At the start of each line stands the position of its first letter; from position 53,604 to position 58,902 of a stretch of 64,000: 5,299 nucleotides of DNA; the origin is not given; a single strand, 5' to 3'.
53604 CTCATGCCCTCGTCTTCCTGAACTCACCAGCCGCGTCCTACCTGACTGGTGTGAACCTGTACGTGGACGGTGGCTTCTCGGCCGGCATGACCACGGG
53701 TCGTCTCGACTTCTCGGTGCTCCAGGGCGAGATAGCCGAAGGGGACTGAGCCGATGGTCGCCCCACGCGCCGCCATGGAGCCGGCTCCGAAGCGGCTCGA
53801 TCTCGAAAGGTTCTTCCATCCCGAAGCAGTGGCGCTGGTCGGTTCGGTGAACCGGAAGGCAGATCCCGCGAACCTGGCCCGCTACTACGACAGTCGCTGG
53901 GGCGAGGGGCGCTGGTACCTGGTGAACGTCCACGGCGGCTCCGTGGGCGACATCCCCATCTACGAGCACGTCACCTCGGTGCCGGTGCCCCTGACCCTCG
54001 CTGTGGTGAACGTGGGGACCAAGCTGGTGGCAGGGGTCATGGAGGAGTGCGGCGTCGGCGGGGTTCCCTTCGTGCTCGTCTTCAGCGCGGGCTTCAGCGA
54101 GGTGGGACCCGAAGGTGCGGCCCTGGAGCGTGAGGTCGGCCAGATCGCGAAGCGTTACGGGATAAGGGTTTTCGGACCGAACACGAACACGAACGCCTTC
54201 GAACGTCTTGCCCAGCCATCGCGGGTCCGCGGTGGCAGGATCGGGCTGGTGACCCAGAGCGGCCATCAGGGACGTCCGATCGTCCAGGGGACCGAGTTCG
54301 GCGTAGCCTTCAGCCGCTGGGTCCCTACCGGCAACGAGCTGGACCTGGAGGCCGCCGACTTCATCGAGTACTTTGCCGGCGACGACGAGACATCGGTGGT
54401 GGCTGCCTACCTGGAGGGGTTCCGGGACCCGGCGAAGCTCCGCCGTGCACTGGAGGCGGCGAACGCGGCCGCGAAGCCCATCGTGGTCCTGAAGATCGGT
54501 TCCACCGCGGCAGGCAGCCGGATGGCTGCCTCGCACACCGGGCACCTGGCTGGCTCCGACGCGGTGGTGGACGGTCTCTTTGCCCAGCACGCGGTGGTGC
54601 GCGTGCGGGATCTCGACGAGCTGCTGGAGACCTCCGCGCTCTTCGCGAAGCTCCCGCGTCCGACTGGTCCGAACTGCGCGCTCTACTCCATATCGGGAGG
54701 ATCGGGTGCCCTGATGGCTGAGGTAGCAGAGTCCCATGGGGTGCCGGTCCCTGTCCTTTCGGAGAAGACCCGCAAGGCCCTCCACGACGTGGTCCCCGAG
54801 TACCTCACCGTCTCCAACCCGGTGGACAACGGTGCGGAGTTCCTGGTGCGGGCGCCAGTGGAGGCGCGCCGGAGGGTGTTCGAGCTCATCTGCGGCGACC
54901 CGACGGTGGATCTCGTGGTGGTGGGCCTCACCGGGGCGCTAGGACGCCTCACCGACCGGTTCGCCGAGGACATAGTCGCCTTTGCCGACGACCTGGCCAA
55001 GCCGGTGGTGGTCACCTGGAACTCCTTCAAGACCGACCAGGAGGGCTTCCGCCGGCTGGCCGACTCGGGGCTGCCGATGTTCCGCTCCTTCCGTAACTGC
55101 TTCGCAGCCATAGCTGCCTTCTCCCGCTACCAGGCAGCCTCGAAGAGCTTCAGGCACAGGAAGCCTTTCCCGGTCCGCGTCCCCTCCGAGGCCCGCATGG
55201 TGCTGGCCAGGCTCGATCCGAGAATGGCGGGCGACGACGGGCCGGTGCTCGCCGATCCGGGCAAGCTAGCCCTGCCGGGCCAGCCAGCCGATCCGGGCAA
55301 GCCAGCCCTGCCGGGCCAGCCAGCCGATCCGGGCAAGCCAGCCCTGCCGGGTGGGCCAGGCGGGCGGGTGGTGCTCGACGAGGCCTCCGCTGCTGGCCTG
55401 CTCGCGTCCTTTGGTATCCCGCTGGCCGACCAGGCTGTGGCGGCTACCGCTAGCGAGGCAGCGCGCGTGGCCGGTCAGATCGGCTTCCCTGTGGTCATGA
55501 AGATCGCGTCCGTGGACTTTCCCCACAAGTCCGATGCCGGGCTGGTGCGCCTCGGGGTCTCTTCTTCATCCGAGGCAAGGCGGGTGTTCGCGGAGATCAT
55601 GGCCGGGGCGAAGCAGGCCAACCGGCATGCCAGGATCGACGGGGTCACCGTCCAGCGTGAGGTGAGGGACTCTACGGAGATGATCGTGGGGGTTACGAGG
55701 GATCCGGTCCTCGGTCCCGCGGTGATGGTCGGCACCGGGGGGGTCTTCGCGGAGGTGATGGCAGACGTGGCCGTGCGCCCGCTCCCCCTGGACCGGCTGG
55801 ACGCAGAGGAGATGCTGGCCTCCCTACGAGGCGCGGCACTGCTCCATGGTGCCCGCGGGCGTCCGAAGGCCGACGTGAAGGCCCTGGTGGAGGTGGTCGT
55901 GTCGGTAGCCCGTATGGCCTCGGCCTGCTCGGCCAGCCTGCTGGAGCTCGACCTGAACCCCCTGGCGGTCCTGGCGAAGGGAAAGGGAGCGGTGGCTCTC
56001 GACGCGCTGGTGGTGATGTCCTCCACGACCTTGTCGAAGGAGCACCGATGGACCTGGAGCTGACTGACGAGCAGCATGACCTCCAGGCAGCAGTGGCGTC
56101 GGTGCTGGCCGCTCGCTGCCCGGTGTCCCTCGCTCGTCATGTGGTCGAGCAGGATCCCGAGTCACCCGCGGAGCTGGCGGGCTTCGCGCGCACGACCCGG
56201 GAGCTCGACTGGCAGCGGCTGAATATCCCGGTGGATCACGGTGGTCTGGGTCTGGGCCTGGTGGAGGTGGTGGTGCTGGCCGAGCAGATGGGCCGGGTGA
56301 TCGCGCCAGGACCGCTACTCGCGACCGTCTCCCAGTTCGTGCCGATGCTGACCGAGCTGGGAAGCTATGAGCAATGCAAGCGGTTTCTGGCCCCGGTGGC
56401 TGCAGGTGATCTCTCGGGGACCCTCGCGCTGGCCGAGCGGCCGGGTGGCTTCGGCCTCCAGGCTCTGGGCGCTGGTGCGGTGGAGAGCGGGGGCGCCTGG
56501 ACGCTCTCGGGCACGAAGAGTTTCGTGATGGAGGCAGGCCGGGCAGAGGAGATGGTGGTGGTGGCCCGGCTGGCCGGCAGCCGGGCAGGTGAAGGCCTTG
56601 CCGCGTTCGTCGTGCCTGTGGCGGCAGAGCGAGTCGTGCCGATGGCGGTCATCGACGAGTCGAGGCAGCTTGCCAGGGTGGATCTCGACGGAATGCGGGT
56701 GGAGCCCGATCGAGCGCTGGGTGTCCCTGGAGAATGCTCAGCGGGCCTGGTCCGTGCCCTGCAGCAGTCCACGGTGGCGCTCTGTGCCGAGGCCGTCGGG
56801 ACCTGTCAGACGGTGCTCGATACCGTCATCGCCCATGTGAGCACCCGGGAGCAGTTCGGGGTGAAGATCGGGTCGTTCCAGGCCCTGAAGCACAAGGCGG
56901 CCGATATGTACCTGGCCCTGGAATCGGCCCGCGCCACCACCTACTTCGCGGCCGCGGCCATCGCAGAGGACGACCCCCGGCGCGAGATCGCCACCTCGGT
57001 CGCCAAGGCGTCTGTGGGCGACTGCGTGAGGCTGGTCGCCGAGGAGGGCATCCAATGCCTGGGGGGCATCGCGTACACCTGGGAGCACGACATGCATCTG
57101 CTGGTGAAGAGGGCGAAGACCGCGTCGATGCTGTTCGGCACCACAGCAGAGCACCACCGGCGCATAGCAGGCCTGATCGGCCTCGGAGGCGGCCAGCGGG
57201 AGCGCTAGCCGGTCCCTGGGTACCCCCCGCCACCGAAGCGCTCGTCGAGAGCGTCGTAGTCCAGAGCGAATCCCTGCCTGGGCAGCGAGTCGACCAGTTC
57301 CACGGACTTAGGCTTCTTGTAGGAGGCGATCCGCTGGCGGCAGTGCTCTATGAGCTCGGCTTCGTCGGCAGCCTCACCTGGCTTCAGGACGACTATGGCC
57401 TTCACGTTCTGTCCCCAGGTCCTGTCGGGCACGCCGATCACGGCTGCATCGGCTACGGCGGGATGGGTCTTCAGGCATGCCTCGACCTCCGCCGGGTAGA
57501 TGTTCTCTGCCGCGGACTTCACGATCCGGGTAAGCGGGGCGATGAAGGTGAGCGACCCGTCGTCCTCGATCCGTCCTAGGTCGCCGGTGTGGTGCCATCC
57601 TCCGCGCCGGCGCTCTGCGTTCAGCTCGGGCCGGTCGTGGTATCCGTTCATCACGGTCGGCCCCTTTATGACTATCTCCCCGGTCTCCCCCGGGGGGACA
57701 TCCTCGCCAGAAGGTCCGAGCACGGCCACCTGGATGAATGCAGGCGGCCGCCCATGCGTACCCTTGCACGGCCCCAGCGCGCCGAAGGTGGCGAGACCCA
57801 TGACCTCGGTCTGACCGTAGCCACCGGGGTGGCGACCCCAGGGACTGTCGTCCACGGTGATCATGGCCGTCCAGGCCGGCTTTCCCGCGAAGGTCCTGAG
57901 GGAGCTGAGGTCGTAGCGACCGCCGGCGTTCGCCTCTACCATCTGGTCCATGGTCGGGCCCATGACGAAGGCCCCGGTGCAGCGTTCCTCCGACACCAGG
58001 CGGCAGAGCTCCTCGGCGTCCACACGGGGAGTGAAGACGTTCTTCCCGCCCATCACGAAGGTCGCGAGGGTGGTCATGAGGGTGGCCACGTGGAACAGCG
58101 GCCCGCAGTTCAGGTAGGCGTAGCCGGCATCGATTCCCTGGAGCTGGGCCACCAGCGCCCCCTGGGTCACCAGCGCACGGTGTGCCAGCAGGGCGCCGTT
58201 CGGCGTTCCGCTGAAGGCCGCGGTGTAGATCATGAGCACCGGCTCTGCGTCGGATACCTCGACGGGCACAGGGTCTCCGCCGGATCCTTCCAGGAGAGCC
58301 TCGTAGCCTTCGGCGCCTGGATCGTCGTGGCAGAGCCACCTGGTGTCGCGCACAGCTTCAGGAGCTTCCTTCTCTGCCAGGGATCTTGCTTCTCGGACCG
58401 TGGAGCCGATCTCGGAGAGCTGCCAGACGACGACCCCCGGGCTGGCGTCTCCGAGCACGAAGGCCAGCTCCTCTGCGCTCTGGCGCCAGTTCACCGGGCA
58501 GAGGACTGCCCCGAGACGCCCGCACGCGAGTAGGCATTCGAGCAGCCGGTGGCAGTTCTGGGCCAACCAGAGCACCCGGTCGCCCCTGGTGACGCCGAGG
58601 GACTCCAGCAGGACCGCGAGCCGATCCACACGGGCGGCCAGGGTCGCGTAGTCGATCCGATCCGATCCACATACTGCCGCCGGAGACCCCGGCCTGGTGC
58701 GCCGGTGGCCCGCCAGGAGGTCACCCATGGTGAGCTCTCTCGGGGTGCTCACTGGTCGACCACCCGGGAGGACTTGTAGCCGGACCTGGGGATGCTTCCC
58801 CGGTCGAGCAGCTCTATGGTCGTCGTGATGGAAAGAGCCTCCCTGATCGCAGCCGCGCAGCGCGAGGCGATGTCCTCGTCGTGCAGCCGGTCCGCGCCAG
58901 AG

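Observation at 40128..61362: Recurrent 16-bp palindrome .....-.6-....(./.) in five promoter gaps of the catabolic island: candidate operator of an unseen regulator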

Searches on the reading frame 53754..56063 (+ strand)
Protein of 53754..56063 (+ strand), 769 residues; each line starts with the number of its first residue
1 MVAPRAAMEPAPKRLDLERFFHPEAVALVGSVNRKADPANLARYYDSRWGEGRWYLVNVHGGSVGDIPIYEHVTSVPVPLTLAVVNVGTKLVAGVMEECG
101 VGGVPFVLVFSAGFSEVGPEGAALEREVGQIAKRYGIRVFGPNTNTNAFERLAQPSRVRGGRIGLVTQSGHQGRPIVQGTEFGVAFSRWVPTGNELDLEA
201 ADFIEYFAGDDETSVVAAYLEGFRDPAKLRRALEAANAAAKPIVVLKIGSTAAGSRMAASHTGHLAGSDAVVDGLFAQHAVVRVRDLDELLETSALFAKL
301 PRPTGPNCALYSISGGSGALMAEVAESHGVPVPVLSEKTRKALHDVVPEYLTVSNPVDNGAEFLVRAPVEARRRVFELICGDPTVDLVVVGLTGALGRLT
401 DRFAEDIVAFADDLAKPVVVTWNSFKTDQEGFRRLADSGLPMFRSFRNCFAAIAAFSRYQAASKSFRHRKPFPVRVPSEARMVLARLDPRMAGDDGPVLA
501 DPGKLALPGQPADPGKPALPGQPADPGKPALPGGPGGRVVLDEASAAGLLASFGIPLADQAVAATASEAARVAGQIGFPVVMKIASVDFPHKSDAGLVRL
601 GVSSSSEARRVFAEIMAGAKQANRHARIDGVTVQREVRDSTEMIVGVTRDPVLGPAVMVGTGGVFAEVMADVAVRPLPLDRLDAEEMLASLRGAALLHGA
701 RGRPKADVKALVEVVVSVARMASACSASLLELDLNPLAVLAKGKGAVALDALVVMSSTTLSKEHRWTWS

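Call 12: search_protein_families(library=pfam, proteins=[window:53754-56063:+])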
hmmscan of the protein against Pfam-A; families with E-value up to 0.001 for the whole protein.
window:53754-56063:+ (769 aa): 4 families
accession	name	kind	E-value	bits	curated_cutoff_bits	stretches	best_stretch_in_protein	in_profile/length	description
PF13549.11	ATP-grasp_5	-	4.3e-64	216.3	27.6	1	537-754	6-220/221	ATP-grasp domain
PF13607.11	Succ_CoA_lig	-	1.2e-41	142.1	27.4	1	161-296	2-137/138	Succinyl-CoA ligase like flavodoxin domain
PF13380.12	CoA_binding_2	-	4.5e-08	34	22.8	1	25-143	2-109/116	CoA binding domain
PF08442.15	ATP-grasp_2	-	0.00056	20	29.5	1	541-738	2-201/202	ATP-grasp domain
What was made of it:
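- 51629..57208 (+): Predicted regulated operon: Amidohydro_2, short-chain dehydrogenase (SDR), ADP-forming acyl-CoA synthetase and acyl-CoA dehydrogenase. Pfam (call 12).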

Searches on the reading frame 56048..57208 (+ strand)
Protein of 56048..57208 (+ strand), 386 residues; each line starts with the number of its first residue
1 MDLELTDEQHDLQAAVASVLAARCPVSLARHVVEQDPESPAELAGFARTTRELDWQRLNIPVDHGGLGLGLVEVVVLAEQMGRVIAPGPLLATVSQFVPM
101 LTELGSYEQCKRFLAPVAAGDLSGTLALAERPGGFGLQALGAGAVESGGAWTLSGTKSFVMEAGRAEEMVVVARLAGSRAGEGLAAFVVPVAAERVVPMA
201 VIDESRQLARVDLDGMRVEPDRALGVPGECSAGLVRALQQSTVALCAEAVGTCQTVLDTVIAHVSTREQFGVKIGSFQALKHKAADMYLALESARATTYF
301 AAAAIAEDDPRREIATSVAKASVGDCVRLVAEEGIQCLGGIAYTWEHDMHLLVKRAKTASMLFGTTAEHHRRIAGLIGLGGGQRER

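Call 12: search_protein_families(library=pfam, proteins=[window:56048-57208:+])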
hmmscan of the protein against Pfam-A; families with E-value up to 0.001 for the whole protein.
window:56048-57208:+ (386 aa): 4 families
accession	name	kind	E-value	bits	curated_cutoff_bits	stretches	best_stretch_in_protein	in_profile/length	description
PF00441.29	Acyl-CoA_dh_1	-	2.6e-26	93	22.4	1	236-374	9-146/150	Acyl-CoA dehydrogenase, C-terminal domain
PF02771.21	Acyl-CoA_dh_N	-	8.1e-15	55.6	22.9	1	6-121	1-113/113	Acyl-CoA dehydrogenase, N-terminal domain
PF02770.24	Acyl-CoA_dh_M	-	2.5e-08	34.4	33.3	1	126-194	2-71/97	Acyl-CoA dehydrogenase, middle domain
PF08028.16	Acyl-CoA_dh_2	-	7.2e-06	26.8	22.7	1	245-347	3-114/134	Acyl-CoA dehydrogenase, C-terminal domain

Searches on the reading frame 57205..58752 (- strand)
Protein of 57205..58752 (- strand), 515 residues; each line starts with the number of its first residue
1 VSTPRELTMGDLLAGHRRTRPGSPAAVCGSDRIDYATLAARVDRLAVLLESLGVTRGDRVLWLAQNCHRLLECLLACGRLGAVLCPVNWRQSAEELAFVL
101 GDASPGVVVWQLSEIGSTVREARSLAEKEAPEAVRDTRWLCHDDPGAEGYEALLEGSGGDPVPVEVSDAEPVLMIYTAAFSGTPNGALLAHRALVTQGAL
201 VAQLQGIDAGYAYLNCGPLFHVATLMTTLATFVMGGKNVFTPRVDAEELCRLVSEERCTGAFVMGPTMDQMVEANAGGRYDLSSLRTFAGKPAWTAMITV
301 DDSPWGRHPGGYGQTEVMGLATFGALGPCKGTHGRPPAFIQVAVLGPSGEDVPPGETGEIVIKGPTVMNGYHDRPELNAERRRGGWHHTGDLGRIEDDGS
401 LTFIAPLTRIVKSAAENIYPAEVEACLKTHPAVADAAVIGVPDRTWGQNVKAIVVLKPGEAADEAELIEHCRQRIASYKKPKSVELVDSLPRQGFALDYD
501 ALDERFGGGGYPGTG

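Call 12: search_protein_families(library=pfam, proteins=[window:57205-58752:-])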
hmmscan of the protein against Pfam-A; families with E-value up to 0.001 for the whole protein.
window:57205-58752:- (515 aa): 2 families
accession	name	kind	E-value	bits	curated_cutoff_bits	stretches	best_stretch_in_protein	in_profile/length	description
PF00501.34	AMP-binding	-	1.5e-60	205.5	29.9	1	18-372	6-384/384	AMP-binding enzyme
PF13193.12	AMP-binding_C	-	2.1e-23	83.5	24.5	1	422-492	1-71/76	AMP-binding enzyme C-terminal domain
